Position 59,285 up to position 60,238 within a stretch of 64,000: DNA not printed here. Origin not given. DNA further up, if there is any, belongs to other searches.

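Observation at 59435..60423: AT-richer mini-module: palindrome-embedded promoter, Gly/Arg-rich micro-ORF, and an XRE-HTH::NYN nuclease fusion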

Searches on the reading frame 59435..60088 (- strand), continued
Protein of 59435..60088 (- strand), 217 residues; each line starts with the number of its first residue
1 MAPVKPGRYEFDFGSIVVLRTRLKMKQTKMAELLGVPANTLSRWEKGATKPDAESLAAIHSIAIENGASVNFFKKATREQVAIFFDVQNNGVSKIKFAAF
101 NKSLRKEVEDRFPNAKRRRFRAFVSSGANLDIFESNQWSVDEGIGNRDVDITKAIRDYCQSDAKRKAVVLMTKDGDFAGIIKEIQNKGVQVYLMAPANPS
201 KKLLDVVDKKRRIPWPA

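Call 30: find_encoding_contigs(protein=P0009, flank=3000, max_places=1)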
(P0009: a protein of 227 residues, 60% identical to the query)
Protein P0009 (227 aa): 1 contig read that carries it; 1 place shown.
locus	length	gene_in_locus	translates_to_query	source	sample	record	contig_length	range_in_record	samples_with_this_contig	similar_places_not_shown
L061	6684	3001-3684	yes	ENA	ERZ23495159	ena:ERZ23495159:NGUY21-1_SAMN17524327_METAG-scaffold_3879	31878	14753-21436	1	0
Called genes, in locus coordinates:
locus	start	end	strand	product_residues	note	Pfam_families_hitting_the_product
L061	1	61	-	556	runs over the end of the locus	PF18731:HEPN_Swt1 (weak)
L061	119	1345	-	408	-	PF02515:CoA_transf_3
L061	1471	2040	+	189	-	PF05685:Uma2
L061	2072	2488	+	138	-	PF03928:HbpS-like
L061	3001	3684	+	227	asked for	PF01381:HTH_3, PF01936:NYN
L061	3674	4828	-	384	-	-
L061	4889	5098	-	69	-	PF04945:YHS (weak)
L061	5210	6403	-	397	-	PF02771:Acyl-CoA_dh_N, PF02770:Acyl-CoA_dh_M (weak), PF00441:Acyl-CoA_dh_1, PF08028:Acyl-CoA_dh_2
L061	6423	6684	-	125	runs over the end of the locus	PF05942:PaREP1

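Call 32: predict_structure(alignment_id=A1)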
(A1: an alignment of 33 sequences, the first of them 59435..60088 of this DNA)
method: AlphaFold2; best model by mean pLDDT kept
length: 217 residues; sequences in the alignment: 33
mean_pLDDT: 89.5   pTM: 0.67
mean pLDDT of the five models: 89.5, 89.4, 89.4, 89.2, 88.1
residues with pLDDT >= 90: 147; 70-90: 58; 50-70: 6; < 50: 6
segments of 3 or more residues with pLDDT < 50: 1-6
pLDDT, mean of each block of 10 residues (from residue 1): 55 93 96 96 92 95 94 78 91 83 92 88 86 91 91 95 89 95 93 93 94 88
secondary structure, 60 per line:
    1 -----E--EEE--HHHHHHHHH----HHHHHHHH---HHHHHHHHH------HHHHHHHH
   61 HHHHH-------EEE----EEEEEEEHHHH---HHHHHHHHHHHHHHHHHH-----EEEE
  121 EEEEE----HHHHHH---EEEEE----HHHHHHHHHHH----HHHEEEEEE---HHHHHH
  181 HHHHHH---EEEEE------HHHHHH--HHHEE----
elements in order: E9-11 H14-22 H27-34 H38-46 H53-65 E73-75 E80-86 H87-90 H94-111 E117-125 H130-135 E139-143 H148-158 E166-171 H175-186 E190-194 H201-206

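Call 37: fold_search(model_id=the predicted structure, library=pdb)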
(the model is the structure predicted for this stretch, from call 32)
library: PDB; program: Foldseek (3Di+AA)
matches with E <= 10: 1569; with E <= 0.001: 6
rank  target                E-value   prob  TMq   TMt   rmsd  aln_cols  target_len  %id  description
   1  6fdl_B                2.4e-06  1.00  0.55  0.77   2.3       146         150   17  Crystal structure of the NYN domain of human MARF1 (released 2018-11-07)
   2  5yaa_C                4.8e-06  1.00  0.51  0.72   3.1       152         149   16  Crystal structure of Marf1 NYN domain from Mus musculus (released 2018-10-03)
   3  5yaa_A                5.8e-06  1.00  0.53  0.75   2.6       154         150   16  Crystal structure of Marf1 NYN domain from Mus musculus (released 2018-10-03)
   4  2qip                  8.0e-06  1.00  0.46  0.59   4.9       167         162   21  Crystal structure of a protein of unknown function VPA0982 from Vibrio parahaemolyticus RIMD 2210633 (released 2007-07-24)
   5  5yaa_D                1.4e-05  1.00  0.54  0.76   2.6       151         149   16  Crystal structure of Marf1 NYN domain from Mus musculus (released 2018-10-03)
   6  6fdl_A                4.1e-05  1.00  0.48  0.67   3.6       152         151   16  Crystal structure of the NYN domain of human MARF1 (released 2018-11-07)
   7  9qhd_G                1.2e-03  1.00  0.44  0.37   8.5       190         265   15  NorQD complex state 1 from Jhaorihella thermophila (released 2026-03-25)
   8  9qhf_G                3.9e-03  0.98  0.39  0.39   8.8       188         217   12  NorQD complex state 3 from Jhaorihella thermophila (released 2026-03-25)
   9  3jxb_C                5.0e-03  1.00  0.24  0.71   2.5        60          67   27  Crystal structure of the P22 c2 repressor protein in complex with synthetic operator 9C (released 2010-01-19)
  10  2we8_B                5.0e-03  0.90  0.31  0.23   6.8       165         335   14  Crystal structure of Mycobacterium tuberculosis Rv0376c homologue from Mycobacterium smegmatis (released 2010-04-07)
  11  2ox6_C                5.0e-03  0.84  0.22  0.28  20.1       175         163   11  Crystal structure of gene product SO3848 from Shewanella oneidensis MR-1 (released 2007-04-03)
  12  4yba_B                5.7e-03  1.00  0.24  0.63   6.0        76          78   22  The structure of the C.Kpn2I controller protein (released 2016-03-02)
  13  9emb_A                6.1e-03  0.77  0.34  0.16  13.3       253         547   13  Structure of KefC Asp156Asn variant (released 2024-06-05)
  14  9qhe_G                6.5e-03  0.99  0.43  0.40   7.5       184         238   15  NorQD complex state 2 from Jhaorihella thermophila (released 2026-03-25)
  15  3op9                  6.5e-03  0.99  0.25  0.47  13.5       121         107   24  Crystal structure of transcriptional regulator from Listeria innocua (released 2010-09-15)
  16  3jxb_D                7.3e-03  1.00  0.24  0.73   2.5        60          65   27  Crystal structure of the P22 c2 repressor protein in complex with synthetic operator 9C (released 2010-01-19)
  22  2r1j_L                8.8e-03  1.00  0.24  0.72   2.5        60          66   27  Crystal Structure of the P22 c2 Repressor protein in complex with the synthetic operator 9T (released 2008-04-29)
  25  1adr_MODEL_1_A        1.0e-02  1.00  0.24  0.64   2.4        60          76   27  DETERMINATION OF THE NUCLEAR MAGNETIC RESONANCE STRUCTURE OF THE DNA-BINDING DOMAIN OF THE P22 C2 REPRESSOR (1 (released 1994-01-31)
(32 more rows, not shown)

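Call 53: search_solved_structures(query=A1, max_evalue=1, show_alignments=4)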
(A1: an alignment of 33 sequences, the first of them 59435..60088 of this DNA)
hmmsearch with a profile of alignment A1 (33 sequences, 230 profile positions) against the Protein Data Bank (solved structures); distinct sequences matched with E-value up to 1: 48.
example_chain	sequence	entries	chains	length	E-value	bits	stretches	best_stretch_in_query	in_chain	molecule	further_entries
6fdl_A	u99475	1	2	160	5.9e-06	29.1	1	89-217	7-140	Meiosis regulator and mRNA stability factor 1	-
3fmy_A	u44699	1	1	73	6e-06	29.1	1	1-52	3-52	HTH-type transcriptional regulator MQSA (ygiT/b3021)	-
5yaa_A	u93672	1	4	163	1e-05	28.3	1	89-218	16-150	Meiosis regulator and mRNA stability factor 1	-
2kz8_A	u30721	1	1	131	2e-05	27.3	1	12-52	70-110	Uncharacterized HTH-type transcriptional regulator ygiT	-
3gn5_A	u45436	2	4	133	2.1e-05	27.3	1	12-52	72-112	HTH-type transcriptional regulator MQSA (YGIT/b3021) | Uncharacterized HTH-type transcriptional regulator ygiT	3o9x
3jxb_C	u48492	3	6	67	2.7e-05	26.9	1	16-59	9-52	Repressor protein C2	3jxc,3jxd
2r1j_L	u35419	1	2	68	2.7e-05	26.9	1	16-59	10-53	Repressor protein C2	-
1adr_A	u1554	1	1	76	3.4e-05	26.6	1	16-59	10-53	P22 C2 REPRESSOR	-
3op9_A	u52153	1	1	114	0.00042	23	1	13-56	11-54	Pli0006 protein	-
2ppx_A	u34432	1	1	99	0.00045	23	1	16-67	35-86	Uncharacterized protein Atu1735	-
2l82_A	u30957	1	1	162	0.00058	22.6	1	137-209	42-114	DESIGNED PROTEIN OR32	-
8tac_A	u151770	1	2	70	0.00093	21.9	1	16-58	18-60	DBP48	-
7t8i_A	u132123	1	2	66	0.0011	21.7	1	16-57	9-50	Phage element (ICEBs1)transcriptional regulator (Xre family)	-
2mez_A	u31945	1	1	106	0.0011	21.6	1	16-51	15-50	Multiprotein Bridging Factor (MBP-like)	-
2p5t_A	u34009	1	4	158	0.0015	21.2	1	15-49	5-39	Putative transcriptional regulator PezA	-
2qip_A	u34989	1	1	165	0.039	16.6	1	82-219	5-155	Protein of unknown function VPA0982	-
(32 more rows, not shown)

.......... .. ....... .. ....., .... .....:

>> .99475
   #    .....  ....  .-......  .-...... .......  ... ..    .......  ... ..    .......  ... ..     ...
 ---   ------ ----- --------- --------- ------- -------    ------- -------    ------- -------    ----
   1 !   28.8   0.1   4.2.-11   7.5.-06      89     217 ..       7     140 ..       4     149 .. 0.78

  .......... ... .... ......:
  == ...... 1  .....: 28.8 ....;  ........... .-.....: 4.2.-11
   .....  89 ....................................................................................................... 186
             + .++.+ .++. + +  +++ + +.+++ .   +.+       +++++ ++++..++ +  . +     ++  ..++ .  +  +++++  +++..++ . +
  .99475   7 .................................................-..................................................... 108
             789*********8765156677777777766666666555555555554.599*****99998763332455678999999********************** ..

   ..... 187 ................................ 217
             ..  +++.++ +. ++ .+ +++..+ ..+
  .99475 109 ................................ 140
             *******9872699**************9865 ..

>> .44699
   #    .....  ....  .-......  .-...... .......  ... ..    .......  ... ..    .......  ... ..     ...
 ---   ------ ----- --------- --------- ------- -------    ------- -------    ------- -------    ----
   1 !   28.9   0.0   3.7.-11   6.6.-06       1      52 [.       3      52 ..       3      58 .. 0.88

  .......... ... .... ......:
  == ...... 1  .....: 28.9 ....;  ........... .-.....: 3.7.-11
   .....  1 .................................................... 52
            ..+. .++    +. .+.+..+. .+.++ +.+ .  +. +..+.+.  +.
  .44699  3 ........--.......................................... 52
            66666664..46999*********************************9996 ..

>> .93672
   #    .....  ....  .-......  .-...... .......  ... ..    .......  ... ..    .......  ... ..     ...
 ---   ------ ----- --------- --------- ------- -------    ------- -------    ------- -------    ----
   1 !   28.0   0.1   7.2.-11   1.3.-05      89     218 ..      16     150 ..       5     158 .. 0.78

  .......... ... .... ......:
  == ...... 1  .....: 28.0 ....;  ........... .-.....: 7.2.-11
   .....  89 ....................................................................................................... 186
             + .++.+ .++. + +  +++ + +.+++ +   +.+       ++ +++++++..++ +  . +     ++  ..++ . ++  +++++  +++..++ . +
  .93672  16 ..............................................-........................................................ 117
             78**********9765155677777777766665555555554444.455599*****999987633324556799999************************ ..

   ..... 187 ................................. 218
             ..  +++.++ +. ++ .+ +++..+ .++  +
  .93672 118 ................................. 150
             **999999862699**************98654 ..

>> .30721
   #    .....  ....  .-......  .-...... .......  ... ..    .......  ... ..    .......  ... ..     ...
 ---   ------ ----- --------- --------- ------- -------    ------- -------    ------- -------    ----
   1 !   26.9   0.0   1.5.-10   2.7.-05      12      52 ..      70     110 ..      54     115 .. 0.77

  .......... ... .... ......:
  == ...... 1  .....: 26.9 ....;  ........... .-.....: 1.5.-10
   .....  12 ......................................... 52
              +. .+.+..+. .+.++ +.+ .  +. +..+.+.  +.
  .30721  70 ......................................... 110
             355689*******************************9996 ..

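Call 76: find_related_loci(query=A1, collection=viral_contigs, flank=4000)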
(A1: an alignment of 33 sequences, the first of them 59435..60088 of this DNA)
Query A1 (217 aa) in viral_contigs; peptide patterns used: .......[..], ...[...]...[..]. (x = any residue, [..] = any of these).
11 stretches matched a pattern, but none encodes a relative of the query by tblastn (E <= 1e-3).

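Call 81: search_dna_similar(query=window:59435-60088:-, collection=plasmids, mode=protein, max_evalue=0.001, max_rows=10)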
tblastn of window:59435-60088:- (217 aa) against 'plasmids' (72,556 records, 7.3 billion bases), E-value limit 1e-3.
Records with a match: 1; places in all: 1; records where one place covers at least 80% of the query: 0.
Best place of each record, by identity: <60% 1.
By first word of the organism name: Pseudomonas 1.
By predicted mobility (MOB-suite, as given by PLSDB): non-mobilizable 1.
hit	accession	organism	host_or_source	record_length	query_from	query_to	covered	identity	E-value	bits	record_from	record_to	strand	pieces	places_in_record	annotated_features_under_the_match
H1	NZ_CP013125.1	Pseudomonas mendocina S5.2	rhizosphere soil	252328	69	208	65%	23.6%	5e-4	48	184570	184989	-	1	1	NYN domain-containing protein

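Call 82: search_dna_similar(query=window:59435-60088:-, collection=phages, mode=protein, max_evalue=0.001, max_rows=10)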
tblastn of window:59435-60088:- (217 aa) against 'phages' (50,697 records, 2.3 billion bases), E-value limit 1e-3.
No match.

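Call 92: search_protein_families(library=pfam, proteins=[L002:2183-2608:+, L003:2430-2876:+, L047:2235-2612:+], max_evalue=0.001)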
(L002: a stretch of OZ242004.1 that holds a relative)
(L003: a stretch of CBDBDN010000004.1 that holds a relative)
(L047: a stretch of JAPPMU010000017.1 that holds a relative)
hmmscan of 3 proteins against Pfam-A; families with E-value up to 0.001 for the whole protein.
L002:2183-2608:+ (141 aa): 1 family
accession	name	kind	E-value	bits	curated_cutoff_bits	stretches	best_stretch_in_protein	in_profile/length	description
PF01934.22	HepT-like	-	1.5e-12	47.7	23.5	1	55-134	18-119/120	Ribonuclease HepT-like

L003:2430-2876:+ (148 aa): 1 family
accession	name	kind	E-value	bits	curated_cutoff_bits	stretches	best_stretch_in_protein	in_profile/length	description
PF01934.22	HepT-like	-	5.6e-11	42.6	23.5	1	63-142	17-119/120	Ribonuclease HepT-like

L047:2235-2612:+ (125 aa): 1 family
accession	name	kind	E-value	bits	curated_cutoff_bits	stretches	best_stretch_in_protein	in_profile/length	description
PF01934.22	HepT-like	-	6.1e-13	49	23.5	1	34-121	9-119/120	Ribonuclease HepT-like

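Call 93: search_protein_families(library=phrogs, proteins=[window:59435-60088:-], max_evalue=0.01)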
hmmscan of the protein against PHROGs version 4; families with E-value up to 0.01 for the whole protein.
window:59435-60088:- (217 aa): 12 families
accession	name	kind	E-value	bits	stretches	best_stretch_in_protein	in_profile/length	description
phrog_8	-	transcription regulation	1.5e-10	42.1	1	12-103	161-235/346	transcriptional regulator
phrog_2104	-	unknown function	3.8e-10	40.9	1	14-70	42-97/103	-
phrog_2328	-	transcription regulation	1.7e-07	32.1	1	18-60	22-64/128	transcriptional repressor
phrog_3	-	transcription regulation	1.6e-06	29.1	1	19-89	96-173/430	transcriptional repressor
phrog_4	-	transcription regulation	1.1e-05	25.6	1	20-60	144-181/400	transcriptional repressor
phrog_2439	-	transcription regulation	7.1e-05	22.8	1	17-77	13-70/367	transcriptional regulator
phrog_19114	-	unknown function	0.00017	22.6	1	12-75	72-134/135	-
phrog_2967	-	transcription regulation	0.0003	21.4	1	19-58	18-57/225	transcriptional regulator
phrog_638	-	transcription regulation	0.00031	21.6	1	27-63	20-56/145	transcriptional regulator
phrog_7241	-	transcription regulation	0.0031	18.5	1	16-61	66-111/122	transcriptional regulator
phrog_7950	-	transcription regulation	0.0043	18.1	0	19-48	15-44/68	transcriptional repressor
phrog_4151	-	DNA, RNA and nucleotide metabolism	0.0047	17.8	1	25-46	21-42/154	DNA binding protein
